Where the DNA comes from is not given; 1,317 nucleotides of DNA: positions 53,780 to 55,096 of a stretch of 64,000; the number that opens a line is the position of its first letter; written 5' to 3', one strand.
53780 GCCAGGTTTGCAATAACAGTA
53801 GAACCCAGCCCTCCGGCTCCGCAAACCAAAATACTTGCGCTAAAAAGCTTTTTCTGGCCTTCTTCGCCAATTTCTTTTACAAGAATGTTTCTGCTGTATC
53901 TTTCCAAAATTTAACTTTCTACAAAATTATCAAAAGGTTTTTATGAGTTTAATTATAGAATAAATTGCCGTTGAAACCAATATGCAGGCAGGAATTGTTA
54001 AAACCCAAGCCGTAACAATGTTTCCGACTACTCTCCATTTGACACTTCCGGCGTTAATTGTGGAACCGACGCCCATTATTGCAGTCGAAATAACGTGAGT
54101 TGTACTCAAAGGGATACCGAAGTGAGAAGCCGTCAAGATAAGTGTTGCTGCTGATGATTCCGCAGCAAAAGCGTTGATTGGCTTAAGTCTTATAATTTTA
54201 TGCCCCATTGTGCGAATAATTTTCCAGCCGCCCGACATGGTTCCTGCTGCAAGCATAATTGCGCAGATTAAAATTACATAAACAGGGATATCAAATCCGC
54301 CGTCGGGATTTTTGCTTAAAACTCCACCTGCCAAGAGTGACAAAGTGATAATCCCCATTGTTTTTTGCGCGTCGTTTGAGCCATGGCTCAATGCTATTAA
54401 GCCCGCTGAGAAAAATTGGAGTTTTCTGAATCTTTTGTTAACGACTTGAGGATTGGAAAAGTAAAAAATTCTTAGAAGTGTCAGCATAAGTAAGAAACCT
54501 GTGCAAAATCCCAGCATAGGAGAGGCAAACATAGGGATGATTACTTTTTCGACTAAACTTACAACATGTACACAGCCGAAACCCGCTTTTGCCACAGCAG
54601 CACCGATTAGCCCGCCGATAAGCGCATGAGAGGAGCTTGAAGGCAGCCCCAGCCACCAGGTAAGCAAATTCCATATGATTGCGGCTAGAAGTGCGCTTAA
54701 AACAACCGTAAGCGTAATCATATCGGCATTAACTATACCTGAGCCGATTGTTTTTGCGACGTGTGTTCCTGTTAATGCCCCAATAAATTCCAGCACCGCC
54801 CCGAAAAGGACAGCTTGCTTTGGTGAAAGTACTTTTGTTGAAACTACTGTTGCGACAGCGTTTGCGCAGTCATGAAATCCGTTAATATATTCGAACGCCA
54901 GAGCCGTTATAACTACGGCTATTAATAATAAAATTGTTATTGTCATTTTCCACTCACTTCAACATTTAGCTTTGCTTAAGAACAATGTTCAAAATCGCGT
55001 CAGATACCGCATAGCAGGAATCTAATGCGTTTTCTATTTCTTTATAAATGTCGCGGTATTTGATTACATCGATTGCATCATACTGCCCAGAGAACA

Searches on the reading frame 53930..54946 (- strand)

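Call 69: search_protein_families(library=pfam, proteins=[window:53930-54946:-], max_evalue=0.00001)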
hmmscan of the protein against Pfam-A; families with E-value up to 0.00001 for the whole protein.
window:53930-54946:- (338 aa): 1 family
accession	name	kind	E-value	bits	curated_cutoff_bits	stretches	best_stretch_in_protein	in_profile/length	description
PF01384.25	PHO4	-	3.1e-97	326.1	33.7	1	22-325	1-350/350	Phosphate transporter family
